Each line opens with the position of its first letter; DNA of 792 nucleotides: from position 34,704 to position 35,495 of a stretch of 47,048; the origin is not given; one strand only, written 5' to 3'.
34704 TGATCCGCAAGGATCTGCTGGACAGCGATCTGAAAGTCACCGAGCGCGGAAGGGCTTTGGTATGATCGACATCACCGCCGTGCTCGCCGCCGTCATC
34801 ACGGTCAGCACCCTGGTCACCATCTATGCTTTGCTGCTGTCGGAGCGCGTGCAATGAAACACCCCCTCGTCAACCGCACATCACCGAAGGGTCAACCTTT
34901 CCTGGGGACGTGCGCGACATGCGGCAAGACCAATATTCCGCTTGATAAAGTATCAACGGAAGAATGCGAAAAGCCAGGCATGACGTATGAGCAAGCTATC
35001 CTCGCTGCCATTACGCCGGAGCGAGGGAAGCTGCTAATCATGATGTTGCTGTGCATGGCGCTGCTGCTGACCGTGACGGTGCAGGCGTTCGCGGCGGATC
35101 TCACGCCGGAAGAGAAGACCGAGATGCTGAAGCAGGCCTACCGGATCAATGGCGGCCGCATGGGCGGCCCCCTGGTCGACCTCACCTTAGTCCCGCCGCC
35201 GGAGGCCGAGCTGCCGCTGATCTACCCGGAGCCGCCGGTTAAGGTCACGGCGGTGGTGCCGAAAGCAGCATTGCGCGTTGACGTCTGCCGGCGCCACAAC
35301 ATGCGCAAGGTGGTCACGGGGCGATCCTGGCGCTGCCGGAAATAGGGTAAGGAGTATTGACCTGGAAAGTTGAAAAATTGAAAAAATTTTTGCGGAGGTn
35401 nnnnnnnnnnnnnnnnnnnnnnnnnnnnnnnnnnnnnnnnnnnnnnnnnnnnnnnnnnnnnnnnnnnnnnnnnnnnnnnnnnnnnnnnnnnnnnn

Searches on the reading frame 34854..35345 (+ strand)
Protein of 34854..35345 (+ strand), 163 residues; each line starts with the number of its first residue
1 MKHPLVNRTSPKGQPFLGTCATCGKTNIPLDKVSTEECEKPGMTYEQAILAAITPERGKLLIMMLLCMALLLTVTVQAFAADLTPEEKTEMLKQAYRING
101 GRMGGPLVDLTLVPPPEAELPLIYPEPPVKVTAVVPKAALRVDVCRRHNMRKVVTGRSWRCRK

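Call 12: search_protein_families(library=phrogs, proteins=[window:34854-35345:+], max_evalue=0.00001)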
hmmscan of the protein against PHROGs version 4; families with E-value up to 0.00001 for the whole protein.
window:34854-35345:+ (163 aa): 0 families

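Call 55: search_protein_families(library=pfam, proteins=[window:34854-35342:+], max_evalue=0.01)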
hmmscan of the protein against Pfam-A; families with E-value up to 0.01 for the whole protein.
window:34854-35342:+ (163 aa): 0 families

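Call 69: search_protein_families(library=ncbifam, proteins=[window:34854-35342:+], max_evalue=0.001)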
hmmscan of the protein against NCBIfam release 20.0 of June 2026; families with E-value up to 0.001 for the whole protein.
window:34854-35342:+ (163 aa): 0 families

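Call 75: search_protein_families(library=phrogs, proteins=[window:34854-35342:+], max_evalue=0.01)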
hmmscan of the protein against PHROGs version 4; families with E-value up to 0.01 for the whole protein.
window:34854-35342:+ (163 aa): 0 families
